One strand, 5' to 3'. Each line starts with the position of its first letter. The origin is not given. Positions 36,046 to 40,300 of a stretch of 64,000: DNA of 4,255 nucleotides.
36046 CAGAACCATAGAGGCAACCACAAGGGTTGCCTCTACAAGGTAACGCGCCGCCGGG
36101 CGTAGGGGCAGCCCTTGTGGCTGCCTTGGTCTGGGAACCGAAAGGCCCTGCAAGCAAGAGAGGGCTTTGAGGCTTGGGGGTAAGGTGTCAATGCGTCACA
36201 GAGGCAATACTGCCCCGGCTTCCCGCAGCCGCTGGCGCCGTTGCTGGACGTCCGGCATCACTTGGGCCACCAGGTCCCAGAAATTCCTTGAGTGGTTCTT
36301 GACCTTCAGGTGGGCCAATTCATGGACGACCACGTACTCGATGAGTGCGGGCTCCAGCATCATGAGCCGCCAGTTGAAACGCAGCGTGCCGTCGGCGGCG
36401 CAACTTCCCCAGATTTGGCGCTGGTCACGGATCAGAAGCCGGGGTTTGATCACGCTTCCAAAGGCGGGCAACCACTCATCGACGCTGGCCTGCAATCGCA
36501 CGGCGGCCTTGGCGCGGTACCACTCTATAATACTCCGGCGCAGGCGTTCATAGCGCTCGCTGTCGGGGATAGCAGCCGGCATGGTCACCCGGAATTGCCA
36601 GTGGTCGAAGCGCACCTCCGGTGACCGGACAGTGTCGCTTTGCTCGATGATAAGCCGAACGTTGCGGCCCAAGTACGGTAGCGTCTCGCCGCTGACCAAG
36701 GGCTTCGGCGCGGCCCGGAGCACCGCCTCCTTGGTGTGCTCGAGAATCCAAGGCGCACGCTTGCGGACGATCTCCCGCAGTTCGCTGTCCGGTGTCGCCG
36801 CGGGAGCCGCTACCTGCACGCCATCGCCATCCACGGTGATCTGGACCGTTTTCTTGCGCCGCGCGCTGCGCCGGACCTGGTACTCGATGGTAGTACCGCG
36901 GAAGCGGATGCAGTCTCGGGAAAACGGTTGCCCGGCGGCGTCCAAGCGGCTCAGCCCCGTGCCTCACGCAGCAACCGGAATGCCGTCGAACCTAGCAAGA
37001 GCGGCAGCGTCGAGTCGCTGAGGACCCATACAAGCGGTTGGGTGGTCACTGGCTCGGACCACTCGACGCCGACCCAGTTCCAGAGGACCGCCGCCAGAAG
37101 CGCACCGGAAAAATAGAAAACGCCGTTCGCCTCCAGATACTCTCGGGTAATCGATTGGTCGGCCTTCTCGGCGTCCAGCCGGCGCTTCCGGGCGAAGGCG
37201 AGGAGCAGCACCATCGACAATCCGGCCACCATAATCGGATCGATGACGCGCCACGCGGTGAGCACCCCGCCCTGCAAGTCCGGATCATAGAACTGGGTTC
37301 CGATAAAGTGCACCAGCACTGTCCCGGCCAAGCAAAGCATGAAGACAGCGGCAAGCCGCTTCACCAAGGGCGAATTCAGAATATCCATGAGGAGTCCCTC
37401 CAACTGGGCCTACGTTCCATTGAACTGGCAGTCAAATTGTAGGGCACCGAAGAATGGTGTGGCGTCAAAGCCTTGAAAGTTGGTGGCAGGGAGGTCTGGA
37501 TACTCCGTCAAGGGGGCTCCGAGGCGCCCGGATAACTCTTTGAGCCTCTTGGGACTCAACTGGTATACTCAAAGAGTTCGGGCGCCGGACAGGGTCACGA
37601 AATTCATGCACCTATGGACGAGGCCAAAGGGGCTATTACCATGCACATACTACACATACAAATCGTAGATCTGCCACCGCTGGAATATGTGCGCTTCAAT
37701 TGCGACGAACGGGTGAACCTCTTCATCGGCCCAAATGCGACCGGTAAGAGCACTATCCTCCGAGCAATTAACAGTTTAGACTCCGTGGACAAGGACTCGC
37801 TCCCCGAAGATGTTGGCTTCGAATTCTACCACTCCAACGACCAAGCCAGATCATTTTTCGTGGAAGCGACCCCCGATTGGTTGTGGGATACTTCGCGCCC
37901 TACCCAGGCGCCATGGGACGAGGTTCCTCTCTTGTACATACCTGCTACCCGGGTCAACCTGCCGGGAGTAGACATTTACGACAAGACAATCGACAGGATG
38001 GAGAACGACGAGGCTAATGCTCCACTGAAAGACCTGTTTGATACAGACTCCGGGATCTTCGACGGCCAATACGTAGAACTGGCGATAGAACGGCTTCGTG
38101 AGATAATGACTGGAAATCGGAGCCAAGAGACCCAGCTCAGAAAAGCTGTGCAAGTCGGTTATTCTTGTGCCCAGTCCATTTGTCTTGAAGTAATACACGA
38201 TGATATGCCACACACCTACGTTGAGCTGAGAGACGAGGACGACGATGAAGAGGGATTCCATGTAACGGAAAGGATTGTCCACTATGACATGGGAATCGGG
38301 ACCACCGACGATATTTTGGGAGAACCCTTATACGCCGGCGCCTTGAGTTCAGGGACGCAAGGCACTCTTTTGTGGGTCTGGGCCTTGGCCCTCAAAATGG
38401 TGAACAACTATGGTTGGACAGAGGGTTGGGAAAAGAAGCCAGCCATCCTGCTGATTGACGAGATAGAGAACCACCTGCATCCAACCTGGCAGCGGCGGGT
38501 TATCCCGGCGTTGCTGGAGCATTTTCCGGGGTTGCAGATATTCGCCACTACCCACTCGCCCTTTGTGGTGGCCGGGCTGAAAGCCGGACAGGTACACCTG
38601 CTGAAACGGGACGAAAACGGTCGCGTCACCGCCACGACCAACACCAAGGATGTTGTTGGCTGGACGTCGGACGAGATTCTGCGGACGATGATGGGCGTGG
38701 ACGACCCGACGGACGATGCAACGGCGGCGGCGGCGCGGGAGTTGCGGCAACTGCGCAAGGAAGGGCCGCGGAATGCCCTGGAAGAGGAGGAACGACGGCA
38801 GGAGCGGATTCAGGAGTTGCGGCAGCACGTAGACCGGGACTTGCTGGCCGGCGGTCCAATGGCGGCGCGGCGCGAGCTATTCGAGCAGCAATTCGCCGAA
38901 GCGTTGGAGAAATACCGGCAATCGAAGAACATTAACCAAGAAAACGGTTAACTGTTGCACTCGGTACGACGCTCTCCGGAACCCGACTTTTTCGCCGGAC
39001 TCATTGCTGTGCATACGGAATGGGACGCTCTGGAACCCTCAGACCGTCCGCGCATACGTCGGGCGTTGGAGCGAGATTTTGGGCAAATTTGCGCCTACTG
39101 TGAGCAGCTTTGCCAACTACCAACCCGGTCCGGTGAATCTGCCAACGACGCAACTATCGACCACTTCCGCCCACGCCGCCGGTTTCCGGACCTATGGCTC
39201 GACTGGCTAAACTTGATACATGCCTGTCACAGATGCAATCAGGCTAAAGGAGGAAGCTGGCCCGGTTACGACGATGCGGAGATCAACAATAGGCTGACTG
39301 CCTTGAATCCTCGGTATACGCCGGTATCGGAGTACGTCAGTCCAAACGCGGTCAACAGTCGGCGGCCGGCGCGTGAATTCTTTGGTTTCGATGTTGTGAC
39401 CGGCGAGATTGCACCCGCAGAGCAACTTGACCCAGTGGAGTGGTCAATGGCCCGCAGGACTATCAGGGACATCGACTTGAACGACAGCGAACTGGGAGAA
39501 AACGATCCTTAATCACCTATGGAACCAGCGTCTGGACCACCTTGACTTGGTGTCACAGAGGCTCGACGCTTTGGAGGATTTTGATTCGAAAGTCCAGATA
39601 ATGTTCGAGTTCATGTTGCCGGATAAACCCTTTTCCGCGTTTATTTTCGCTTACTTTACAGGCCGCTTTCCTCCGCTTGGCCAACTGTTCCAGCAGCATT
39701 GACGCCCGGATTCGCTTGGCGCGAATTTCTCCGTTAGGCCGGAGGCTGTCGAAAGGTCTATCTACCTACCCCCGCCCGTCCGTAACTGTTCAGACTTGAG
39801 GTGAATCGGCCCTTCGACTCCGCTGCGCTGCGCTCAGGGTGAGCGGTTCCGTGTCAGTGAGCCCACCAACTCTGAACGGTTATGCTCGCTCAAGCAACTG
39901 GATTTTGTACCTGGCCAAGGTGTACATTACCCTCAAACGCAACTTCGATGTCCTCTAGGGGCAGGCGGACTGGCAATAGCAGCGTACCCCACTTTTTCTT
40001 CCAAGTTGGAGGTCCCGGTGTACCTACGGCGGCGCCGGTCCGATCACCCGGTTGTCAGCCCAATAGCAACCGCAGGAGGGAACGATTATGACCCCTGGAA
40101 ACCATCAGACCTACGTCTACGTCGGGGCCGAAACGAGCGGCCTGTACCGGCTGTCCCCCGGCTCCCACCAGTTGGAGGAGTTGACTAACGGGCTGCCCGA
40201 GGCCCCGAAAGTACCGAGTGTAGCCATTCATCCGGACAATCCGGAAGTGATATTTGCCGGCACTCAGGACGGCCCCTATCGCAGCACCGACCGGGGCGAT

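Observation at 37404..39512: Septu-like ptuA/ptuB pair diverging from a DUF45 peptidase/membrane-protein pair, with a palindrome-embedded promoter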

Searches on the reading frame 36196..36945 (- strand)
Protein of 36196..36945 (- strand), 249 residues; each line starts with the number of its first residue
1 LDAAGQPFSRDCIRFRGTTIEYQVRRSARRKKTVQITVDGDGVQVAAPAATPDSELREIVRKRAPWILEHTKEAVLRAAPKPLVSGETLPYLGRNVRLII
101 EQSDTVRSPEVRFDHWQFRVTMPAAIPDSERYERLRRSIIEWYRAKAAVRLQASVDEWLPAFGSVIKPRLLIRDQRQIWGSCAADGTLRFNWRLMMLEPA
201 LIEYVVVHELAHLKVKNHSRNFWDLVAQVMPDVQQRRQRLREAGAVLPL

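Call 3: search_protein_families(library=padloc, proteins=[window:36196-36945:-], max_evalue=0.01)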
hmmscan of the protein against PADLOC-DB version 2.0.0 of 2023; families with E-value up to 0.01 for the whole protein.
window:36196-36945:- (249 aa): 0 families

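Call 4: search_protein_families(library=pfam, proteins=[window:36196-36945:-], max_evalue=0.01)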
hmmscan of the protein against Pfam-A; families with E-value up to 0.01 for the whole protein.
window:36196-36945:- (249 aa): 2 families
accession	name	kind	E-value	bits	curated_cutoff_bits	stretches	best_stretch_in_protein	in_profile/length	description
PF01863.23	YgjP-like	-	8.9e-56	189.6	26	1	32-242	1-206/207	YgjP-like, metallopeptidase domain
PF08325.16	WLM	-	0.00069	20.2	26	1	202-236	83-117/190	WLM domain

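Call 5: search_protein_families(library=ncbifam, proteins=[window:36196-36945:-], max_evalue=0.01)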
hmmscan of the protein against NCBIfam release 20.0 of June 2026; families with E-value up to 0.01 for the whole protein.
window:36196-36945:- (249 aa): 0 families

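Call 47: find_related_loci(query=window:36196-36945:-, collection=metagenome_contigs, flank=7000)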
Query window:36196-36945:- (249 aa) in metagenome_contigs; peptide patterns used: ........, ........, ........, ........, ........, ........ (x = any residue, [..] = any of these).
95 stretches matched a pattern; 6 encode a relative of the query (tblastn E <= 1e-3); 6 distinct loci.
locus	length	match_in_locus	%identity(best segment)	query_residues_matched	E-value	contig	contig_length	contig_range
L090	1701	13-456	44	99-247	2e-35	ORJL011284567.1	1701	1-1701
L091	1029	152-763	37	33-244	3e-36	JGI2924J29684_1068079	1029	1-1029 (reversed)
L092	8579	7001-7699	32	13-249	9e-33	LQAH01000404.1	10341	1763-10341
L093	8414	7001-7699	32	13-249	1e-31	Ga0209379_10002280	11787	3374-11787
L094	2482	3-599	33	48-249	3e-27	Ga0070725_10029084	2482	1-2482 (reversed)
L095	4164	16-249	47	172-249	1e-22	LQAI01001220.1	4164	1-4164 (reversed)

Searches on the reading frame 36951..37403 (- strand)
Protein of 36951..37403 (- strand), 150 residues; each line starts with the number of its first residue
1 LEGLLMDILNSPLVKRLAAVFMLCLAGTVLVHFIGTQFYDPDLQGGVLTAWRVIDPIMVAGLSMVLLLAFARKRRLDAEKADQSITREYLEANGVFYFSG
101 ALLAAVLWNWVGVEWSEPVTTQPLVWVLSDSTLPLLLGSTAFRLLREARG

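Call 3: search_protein_families(library=padloc, proteins=[window:36951-37403:-], max_evalue=0.01)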
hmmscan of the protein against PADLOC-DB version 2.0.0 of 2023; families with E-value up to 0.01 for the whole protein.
window:36951-37403:- (150 aa): 0 families

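Call 4: search_protein_families(library=pfam, proteins=[window:36951-37403:-], max_evalue=0.01)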
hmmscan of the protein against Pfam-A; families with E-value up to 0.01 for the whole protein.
window:36951-37403:- (150 aa): 0 families

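Call 5: search_protein_families(library=ncbifam, proteins=[window:36951-37403:-], max_evalue=0.01)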
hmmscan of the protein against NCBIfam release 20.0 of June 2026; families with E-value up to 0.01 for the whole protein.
window:36951-37403:- (150 aa): 0 families

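Call 35: find_homologous_proteins(query=window:36951-37403:-, max_evalue=0.001)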
Query window:36951-37403:- (150 aa): 13 proteins with E <= 0.001 among 800 candidates.
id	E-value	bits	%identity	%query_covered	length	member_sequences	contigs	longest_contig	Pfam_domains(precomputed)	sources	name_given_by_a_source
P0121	6.5e-89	313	100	97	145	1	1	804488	-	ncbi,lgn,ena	-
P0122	2.3e-82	292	92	97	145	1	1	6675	-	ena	-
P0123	4.9e-50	187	64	91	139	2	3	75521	-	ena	-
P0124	1.7e-46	176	60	92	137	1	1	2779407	-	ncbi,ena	-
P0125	7.2e-43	164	59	90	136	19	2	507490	-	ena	-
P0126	9.7e-43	163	57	91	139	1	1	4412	-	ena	-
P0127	6.9e-41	157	55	89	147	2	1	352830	-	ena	-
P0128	1.8e-40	156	58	91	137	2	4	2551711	-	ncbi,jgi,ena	jgi:hypothetical protein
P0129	4.4e-36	142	51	92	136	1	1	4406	-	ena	-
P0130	2.1e-35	140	52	91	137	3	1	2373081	-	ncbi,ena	-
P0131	6.4e-35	138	52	91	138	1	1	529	-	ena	-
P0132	1.2e-34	137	51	91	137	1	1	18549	-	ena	-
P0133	4.9e-34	135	51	91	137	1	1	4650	-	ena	-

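Call 36: find_encoding_contigs(protein=P0124, flank=9000, max_places=2)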
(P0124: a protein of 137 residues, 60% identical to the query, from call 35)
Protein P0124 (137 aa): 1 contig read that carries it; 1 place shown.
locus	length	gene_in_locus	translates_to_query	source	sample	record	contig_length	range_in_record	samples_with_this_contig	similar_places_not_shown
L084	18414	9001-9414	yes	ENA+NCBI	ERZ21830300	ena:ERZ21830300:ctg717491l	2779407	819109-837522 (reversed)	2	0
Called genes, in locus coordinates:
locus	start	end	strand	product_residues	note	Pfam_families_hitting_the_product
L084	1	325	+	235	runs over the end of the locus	PF25084:LbH_EIF2B (weak), PF00132:Hexapep (weak), PF25087:GMPPB_C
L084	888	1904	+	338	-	PF08240:ADH_N, PF00107:ADH_zinc_N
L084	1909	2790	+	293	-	PF08240:ADH_N, PF00107:ADH_zinc_N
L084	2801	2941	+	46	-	-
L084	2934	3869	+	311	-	PF06283:ThuA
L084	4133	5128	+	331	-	PF05598:DUF772, PF01609:DDE_Tnp_1, PF13612:DDE_Tnp_1_3, PF13359:DDE_Tnp_4 (weak), PF13751:DDE_Tnp_1_6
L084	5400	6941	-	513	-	PF00070:Pyr_redox (faint), PF00890:FAD_binding_2 (faint), PF01266:DAO (weak), PF01494:FAD_binding_3 (faint), PF03486:HI0933_like (faint), PF12831:FAD_oxidored (weak), PF13450:NAD_binding_8, PF01593:Amino_oxidase, +1 more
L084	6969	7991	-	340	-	PF02574:S-methyl_trans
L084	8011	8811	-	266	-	PF00903:Glyoxalase, PF13669:Glyoxalase_4 (faint), PF18029:Glyoxalase_6, PF22677:Ble-like_N (faint), PF00903:Glyoxalase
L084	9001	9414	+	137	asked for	-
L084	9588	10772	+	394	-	PF13173:AAA_14, PF13635:DUF4143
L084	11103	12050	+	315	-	-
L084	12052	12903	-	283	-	PF01936:NYN (weak)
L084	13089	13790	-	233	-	-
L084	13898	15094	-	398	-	PF13433:Peripla_BP_5, PF13458:Peripla_BP_6, PF01094:ANF_receptor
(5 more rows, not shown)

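Call 37: find_encoding_contigs(protein=P0128, flank=9000, max_places=2)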
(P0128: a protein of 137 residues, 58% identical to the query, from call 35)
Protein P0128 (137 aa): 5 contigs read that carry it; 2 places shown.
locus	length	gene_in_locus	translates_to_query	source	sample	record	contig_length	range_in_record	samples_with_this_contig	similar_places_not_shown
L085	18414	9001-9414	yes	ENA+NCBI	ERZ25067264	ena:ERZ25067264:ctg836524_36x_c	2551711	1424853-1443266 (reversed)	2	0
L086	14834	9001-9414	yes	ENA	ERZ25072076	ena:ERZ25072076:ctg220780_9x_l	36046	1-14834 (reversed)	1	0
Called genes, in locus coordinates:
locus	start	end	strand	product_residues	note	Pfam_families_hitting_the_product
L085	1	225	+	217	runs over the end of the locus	-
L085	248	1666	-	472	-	PF02878:PGM_PMM_I, PF02879:PGM_PMM_II, PF02880:PGM_PMM_III, PF00408:PGM_PMM_IV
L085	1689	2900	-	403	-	PF00438:S-AdoMet_synt_N, PF02772:S-AdoMet_synt_M, PF02773:S-AdoMet_synt_C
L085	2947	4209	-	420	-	PF05221:AdoHcyase, PF00670:AdoHcyase_NAD, PF02826:2-Hacid_dh_C (weak), PF07991:KARI_N (weak)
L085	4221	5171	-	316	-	PF00294:PfkB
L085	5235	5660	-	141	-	-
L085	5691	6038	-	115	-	PF00581:Rhodanese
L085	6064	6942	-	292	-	PF01048:PNP_UDP_1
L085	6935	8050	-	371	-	PF01008:IF-2B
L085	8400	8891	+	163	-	PF00484:Pro_CA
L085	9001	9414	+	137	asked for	-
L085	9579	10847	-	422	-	PF01297:ZnuA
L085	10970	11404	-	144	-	PF01475:FUR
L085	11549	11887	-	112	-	PF01740:STAS, PF13466:STAS_2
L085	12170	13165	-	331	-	PF03951:Gln-synt_N, PF00120:Gln-synt_C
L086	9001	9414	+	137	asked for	-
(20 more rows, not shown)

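Call 38: find_encoding_contigs(protein=P0130, flank=9000, max_places=2)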
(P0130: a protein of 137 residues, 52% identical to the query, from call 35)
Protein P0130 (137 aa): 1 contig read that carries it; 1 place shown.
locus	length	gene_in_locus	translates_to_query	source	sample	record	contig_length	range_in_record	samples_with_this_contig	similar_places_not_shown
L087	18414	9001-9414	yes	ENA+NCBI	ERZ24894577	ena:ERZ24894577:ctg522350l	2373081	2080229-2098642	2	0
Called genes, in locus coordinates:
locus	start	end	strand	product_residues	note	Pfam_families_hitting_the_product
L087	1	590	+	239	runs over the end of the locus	PF01381:HTH_3, PF13560:HTH_31, PF01936:NYN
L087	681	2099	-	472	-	PF02878:PGM_PMM_I, PF02879:PGM_PMM_II, PF02880:PGM_PMM_III, PF00408:PGM_PMM_IV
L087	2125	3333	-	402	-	PF00438:S-AdoMet_synt_N, PF02772:S-AdoMet_synt_M, PF02773:S-AdoMet_synt_C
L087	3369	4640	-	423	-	PF05221:AdoHcyase, PF02826:2-Hacid_dh_C (weak), PF00670:AdoHcyase_NAD, PF07991:KARI_N (weak)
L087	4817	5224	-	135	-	-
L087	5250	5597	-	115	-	PF00581:Rhodanese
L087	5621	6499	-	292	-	PF01048:PNP_UDP_1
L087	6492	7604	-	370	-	PF01008:IF-2B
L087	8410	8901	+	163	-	PF00484:Pro_CA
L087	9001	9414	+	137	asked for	-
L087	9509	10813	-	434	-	-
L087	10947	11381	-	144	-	PF01475:FUR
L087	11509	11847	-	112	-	PF01740:STAS, PF13466:STAS_2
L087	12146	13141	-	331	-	PF03951:Gln-synt_N, PF00120:Gln-synt_C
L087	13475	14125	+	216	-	PF05719:GPP34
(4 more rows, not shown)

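Call 39: find_encoding_contigs(protein=P0125, flank=9000, max_places=2)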
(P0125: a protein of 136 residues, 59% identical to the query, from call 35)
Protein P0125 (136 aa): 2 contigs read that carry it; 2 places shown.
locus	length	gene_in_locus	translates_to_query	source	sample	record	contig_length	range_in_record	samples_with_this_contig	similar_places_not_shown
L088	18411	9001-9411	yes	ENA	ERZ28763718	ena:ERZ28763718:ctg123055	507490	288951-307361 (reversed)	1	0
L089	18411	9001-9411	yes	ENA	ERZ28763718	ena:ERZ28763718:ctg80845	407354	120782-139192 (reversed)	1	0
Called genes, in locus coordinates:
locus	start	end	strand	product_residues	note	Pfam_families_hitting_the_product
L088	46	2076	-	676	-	PF13519:VWA_2 (faint), PF27532:Mb0984_helical, PF27098:Rv0959_3rd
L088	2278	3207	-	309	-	PF01073:3Beta_HSD, PF01370:Epimerase, PF04321:RmlD_sub_bind, PF13460:NAD_binding_10, PF16363:GDP_Man_Dehyd, PF02719:Polysacc_synt_2, PF07993:NAD_binding_4 (weak)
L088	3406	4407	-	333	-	PF02826:2-Hacid_dh_C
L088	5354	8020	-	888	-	PF02515:CoA_transf_3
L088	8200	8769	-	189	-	PF00149:Metallophos (faint), PF12850:Metallophos_2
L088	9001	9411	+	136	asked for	-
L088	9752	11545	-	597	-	PF11832:DUF3352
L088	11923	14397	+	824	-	PF02515:CoA_transf_3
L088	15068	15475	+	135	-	-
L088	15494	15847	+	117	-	-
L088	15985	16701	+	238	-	PF13751:DDE_Tnp_1_6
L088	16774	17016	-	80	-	-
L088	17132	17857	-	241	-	-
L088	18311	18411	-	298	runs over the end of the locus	-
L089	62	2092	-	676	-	PF13519:VWA_2 (faint), PF27532:Mb0984_helical, PF27098:Rv0959_3rd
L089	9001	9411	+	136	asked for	-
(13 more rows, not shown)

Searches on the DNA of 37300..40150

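Call 63: search_rna_families(source=window, start=37300, end=40150, threshold=evalue, max_evalue=1)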
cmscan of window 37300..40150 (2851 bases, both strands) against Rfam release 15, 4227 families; matches with E-value up to 1: 0.
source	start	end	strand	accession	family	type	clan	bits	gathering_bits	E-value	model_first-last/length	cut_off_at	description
